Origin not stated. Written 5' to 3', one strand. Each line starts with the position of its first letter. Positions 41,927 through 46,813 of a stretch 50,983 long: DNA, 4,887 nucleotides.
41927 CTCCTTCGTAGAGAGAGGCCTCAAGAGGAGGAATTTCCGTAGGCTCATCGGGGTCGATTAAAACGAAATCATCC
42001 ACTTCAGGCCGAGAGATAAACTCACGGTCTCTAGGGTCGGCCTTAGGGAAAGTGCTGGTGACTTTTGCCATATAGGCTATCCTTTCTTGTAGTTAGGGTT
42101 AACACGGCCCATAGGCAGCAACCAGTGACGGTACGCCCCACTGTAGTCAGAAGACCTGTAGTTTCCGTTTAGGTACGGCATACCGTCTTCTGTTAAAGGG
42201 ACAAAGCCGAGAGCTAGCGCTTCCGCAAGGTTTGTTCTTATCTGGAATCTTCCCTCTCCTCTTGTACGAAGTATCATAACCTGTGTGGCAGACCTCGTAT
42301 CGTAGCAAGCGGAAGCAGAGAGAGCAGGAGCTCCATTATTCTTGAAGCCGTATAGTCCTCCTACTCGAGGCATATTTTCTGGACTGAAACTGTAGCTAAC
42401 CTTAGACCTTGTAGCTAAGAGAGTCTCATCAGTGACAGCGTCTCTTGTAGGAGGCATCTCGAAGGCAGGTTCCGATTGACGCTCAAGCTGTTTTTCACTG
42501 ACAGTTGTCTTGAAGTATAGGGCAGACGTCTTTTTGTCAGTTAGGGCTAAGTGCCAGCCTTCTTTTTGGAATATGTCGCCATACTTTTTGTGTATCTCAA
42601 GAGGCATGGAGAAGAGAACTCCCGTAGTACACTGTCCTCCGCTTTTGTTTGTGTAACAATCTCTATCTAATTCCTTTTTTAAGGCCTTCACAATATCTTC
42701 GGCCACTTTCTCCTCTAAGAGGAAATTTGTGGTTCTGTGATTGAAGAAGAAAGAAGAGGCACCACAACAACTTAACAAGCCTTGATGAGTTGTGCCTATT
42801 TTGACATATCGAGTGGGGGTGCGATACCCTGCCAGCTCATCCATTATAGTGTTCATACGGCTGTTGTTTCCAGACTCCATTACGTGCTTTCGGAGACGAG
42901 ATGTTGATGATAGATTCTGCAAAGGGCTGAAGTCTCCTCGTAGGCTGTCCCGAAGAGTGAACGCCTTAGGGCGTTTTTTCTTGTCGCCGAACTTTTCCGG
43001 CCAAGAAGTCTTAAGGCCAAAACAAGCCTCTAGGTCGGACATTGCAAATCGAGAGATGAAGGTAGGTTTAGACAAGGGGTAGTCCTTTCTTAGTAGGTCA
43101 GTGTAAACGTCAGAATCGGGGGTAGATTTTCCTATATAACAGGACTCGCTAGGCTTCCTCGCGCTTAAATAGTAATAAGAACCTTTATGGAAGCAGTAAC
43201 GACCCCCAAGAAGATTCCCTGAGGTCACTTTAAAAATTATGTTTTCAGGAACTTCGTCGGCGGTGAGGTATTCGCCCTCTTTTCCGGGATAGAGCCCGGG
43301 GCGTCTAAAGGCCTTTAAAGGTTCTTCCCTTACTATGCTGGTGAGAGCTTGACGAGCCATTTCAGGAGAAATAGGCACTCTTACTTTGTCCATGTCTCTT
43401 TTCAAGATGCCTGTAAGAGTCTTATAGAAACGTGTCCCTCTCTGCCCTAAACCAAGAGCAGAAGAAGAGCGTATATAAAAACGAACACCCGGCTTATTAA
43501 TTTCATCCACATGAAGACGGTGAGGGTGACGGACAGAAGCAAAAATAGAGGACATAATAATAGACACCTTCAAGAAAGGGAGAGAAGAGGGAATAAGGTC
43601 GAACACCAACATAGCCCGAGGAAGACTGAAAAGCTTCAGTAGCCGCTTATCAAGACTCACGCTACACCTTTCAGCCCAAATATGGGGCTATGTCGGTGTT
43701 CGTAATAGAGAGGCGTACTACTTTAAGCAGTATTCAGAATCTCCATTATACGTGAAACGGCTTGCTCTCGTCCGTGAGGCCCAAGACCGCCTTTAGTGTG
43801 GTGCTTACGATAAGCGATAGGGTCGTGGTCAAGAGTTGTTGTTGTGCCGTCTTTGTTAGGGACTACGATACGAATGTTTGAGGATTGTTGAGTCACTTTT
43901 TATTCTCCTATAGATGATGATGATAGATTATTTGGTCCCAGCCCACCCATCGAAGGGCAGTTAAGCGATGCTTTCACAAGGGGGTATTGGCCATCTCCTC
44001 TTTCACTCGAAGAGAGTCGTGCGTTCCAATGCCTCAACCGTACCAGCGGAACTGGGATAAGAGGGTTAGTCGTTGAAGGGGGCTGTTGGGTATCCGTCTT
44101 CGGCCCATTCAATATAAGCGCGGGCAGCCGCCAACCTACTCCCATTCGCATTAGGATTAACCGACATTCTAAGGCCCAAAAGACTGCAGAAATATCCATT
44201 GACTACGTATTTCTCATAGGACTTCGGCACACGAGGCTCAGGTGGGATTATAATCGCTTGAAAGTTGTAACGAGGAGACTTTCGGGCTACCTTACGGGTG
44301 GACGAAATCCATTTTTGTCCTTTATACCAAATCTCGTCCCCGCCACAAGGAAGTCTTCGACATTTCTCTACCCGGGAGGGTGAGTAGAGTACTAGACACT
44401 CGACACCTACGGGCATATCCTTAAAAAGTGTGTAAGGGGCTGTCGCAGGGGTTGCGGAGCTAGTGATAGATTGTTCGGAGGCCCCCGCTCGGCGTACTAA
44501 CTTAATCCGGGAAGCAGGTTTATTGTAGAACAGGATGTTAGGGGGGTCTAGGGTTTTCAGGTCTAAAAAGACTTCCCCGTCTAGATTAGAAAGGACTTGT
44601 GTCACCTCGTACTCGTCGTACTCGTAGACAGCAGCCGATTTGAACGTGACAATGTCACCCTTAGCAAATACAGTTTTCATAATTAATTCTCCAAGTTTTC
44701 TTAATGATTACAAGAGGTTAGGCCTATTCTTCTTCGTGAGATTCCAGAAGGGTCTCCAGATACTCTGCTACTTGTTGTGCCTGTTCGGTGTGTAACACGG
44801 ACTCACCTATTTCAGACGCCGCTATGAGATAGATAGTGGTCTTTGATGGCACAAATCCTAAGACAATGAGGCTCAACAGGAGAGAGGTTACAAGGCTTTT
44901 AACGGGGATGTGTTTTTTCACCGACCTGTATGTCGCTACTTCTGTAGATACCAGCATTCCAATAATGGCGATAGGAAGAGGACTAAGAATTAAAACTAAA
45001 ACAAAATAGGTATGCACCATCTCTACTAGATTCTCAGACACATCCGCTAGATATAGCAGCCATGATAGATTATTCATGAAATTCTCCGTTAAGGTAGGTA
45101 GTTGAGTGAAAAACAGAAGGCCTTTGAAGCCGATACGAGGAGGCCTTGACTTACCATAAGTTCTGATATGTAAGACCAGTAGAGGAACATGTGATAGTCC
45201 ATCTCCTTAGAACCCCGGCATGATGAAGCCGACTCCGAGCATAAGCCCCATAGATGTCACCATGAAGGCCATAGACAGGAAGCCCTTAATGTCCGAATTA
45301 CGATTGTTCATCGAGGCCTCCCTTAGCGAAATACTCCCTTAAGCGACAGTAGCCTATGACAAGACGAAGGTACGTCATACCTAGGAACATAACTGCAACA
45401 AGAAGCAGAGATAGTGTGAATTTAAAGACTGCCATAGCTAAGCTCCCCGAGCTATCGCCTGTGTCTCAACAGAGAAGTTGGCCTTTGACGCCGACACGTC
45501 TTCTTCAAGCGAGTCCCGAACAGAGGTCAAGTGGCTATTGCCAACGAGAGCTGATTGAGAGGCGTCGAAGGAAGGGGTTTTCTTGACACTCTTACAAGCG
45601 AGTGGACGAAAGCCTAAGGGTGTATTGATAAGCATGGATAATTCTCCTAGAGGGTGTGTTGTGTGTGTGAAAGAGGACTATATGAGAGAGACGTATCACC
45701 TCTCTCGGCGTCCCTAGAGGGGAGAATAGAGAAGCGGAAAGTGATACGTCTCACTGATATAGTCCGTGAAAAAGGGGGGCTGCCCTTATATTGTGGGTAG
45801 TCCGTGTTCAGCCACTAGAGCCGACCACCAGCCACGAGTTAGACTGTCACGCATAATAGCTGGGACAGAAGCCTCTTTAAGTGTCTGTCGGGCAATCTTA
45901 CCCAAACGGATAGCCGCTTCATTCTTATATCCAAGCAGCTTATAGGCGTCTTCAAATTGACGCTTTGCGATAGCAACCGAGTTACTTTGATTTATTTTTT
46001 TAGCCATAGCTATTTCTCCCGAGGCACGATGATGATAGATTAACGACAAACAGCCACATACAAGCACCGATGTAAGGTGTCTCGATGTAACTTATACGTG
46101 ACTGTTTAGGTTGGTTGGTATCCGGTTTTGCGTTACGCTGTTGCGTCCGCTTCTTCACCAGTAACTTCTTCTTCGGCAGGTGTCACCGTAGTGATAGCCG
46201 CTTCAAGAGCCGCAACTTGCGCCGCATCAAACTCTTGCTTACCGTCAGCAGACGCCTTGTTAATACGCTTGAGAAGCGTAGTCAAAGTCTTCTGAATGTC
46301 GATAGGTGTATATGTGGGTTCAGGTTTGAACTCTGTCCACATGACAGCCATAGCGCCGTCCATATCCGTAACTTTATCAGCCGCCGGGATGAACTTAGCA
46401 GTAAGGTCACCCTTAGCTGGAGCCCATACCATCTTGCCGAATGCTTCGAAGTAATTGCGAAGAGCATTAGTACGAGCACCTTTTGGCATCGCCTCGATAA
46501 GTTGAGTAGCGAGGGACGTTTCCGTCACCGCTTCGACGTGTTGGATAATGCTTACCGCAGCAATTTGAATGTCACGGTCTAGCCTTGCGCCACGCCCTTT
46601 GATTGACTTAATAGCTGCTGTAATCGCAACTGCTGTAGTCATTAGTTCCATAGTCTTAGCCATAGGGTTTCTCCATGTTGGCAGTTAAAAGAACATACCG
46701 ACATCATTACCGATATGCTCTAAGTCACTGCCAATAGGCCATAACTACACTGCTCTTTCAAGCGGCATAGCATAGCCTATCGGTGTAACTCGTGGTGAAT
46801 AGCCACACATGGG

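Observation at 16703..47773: Strand-exclusive 9-mer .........: 12 copies on one strand, none on the other, clustered toward the control region and near start codons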

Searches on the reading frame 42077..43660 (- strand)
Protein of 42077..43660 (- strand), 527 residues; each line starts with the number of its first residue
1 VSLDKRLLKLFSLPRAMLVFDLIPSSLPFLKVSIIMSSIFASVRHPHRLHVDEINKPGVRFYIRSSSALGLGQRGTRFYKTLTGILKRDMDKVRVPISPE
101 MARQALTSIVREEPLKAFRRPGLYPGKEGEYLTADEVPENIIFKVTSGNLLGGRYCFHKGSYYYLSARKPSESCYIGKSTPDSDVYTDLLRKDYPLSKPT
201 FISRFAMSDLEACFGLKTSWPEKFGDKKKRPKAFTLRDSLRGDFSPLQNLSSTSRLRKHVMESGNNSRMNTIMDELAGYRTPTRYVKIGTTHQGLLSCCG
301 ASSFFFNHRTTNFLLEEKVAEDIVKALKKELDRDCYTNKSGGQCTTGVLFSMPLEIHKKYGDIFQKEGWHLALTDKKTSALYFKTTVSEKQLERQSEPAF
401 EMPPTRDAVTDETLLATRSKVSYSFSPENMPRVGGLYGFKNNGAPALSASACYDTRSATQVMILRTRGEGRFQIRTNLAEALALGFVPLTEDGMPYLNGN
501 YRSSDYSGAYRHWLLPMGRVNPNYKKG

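Call 6: search_protein_families(library=phrogs, proteins=[window:42077-43660:-])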
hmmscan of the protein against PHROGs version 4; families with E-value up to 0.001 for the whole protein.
window:42077-43660:- (527 aa): 0 families

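Call 15: find_encoding_contigs(protein=window:42077-43660:-, flank=10000, max_places=10)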
Protein window:42077-43660:- (527 aa): 2 contigs read that carry it; 1 place shown.
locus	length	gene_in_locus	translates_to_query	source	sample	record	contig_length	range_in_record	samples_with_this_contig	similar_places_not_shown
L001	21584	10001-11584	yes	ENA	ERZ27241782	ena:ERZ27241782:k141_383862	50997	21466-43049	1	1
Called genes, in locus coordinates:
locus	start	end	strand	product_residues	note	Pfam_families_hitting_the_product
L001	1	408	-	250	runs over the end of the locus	-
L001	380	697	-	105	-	-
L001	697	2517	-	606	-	-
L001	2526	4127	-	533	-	-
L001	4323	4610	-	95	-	-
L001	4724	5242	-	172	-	-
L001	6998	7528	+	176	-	-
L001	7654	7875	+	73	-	-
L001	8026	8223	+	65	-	-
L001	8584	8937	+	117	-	-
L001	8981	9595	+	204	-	-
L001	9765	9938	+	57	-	-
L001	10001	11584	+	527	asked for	-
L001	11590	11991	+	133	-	-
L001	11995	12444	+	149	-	PF06094:GGACT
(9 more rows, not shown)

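Call 16: find_homologous_proteins(query=window:42077-43660:-)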
Query window:42077-43660:- (527 aa): 3 proteins with E <= 0.001 among 8000 candidates.
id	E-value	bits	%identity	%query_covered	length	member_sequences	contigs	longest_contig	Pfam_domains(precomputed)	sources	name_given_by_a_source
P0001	0.0e+0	1209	100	100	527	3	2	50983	-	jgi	-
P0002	1.2e-79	286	45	63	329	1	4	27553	-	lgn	-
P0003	1.2e-75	273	42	64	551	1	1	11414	-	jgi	-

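Call 17: find_encoding_contigs(protein=P0002, flank=10000, max_places=6)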
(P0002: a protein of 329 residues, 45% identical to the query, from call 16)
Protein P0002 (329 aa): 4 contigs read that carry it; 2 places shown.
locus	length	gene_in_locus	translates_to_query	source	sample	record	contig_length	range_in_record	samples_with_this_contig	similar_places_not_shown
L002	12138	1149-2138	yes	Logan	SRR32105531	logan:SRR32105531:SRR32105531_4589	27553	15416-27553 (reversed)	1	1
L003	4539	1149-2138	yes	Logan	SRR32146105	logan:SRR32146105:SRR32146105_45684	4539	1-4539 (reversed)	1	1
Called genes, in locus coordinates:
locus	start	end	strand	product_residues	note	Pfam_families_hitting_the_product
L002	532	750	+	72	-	-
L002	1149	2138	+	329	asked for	-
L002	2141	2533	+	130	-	-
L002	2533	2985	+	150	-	PF06094:GGACT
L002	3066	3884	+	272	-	PF07722:Peptidase_C26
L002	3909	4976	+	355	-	PF13522:GATase_6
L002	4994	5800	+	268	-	PF14395:COOH-NH2_lig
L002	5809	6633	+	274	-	-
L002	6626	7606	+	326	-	-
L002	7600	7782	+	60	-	-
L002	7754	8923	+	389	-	-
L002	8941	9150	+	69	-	-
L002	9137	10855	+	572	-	PF13155:Toprim_2 (faint), PF13362:Toprim_3 (weak), PF03796:DnaB_C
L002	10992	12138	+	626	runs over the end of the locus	PF01612:DNA_pol_A_exo1, PF00476:DNA_pol_A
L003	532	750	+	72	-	-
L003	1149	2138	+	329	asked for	-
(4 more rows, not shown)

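Call 18: find_encoding_contigs(protein=P0003, flank=10000, max_places=6)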
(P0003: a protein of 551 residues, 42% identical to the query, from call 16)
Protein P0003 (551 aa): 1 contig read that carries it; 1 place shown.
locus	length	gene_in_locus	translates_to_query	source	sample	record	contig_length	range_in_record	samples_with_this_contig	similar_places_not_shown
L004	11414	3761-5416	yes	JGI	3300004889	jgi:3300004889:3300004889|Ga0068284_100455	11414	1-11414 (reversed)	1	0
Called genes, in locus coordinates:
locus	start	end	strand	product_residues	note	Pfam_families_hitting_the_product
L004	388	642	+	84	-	-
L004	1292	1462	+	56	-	-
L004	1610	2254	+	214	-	-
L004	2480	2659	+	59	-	-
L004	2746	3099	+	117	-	-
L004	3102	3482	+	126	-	-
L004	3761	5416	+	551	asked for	-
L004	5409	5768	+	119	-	-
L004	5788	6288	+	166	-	PF06094:GGACT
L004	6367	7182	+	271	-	PF07722:Peptidase_C26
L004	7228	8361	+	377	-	PF13230:GATase_4 (faint), PF13522:GATase_6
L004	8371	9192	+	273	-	PF14395:COOH-NH2_lig (faint)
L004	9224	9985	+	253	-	-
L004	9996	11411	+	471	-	-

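Call 22: search_protein_families(library=pfam, max_evalue=0.01, proteins=[window:42077-43660:-])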
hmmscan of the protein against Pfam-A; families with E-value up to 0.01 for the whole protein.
window:42077-43660:- (527 aa): 0 families

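Call 66: search_solved_structures(query=window:42077-43660:-, max_evalue=1)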
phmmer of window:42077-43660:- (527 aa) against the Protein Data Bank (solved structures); distinct sequences matched with E-value up to 1: 0.

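Call 67: search_protein_families(library=ncbifam, max_evalue=0.1, proteins=[window:42077-43660:-])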
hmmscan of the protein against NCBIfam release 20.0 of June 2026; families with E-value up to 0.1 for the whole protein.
window:42077-43660:- (527 aa): 0 families

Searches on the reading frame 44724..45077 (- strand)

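Call 22: search_protein_families(library=pfam, max_evalue=0.01, proteins=[window:44724-45077:-])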
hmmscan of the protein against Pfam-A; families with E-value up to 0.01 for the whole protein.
window:44724-45077:- (117 aa): 0 families

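Call 67: search_protein_families(library=ncbifam, max_evalue=0.1, proteins=[window:44724-45077:-])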
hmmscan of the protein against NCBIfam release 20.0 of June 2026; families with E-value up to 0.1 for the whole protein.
window:44724-45077:- (117 aa): 1 family
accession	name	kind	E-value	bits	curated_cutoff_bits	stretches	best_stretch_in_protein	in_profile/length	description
NF007749.0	PRK10429.1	equivalog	0.027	13.3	456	1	7-84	30-107/473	melibiose:sodium transporter MelB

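Call 83: search_protein_families(library=phrogs, max_evalue=0.01, proteins=[window:44724-45077:-])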
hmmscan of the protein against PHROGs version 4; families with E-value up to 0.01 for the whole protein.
window:44724-45077:- (117 aa): 3 families
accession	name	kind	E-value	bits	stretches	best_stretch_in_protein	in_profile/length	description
phrog_3878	-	unknown function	4.7e-13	50.4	1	4-113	3-112/129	-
phrog_36588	-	unknown function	3.3e-06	28.2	1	1-103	1-107/147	-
phrog_24025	-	unknown function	0.0002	22.4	1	67-103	77-113/165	-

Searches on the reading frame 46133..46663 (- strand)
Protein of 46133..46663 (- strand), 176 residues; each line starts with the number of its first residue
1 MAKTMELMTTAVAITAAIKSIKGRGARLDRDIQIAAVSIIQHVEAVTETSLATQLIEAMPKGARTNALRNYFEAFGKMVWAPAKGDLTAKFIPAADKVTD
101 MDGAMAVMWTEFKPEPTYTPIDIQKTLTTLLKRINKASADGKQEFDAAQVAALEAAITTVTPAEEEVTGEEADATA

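Call 22: search_protein_families(library=pfam, max_evalue=0.01, proteins=[window:46133-46663:-])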
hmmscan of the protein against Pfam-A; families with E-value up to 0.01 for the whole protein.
window:46133-46663:- (176 aa): 0 families

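Call 23: search_protein_families(library=phrogs, max_evalue=0.01, proteins=[window:46133-46663:-])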
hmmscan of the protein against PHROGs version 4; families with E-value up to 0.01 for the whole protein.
window:46133-46663:- (176 aa): 1 family
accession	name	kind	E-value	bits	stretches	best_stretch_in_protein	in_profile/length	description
phrog_1448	-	unknown function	7.4e-45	154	1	2-167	13-184/190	-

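Call 65: search_solved_structures(query=window:46133-46663:-, max_evalue=1)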
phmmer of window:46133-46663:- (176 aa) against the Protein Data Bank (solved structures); distinct sequences matched with E-value up to 1: 2.
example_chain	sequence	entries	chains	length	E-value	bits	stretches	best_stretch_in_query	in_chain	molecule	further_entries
7r81_O1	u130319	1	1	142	0.31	14.5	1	41-77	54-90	Ribosomal protein L14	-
2ghp_A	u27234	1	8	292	0.66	13.5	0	43-109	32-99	U4/U6 snRNA-associated splicing factor PRP24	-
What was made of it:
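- Tried and rejected: Sequence searches of unknown early proteins against PDB, NCBIfam and Pfam gave nothing (calls 22, 65-67).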

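Call 67: search_protein_families(library=ncbifam, max_evalue=0.1, proteins=[window:46133-46663:-])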
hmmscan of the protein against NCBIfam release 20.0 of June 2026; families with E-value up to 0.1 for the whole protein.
window:46133-46663:- (176 aa): 0 families
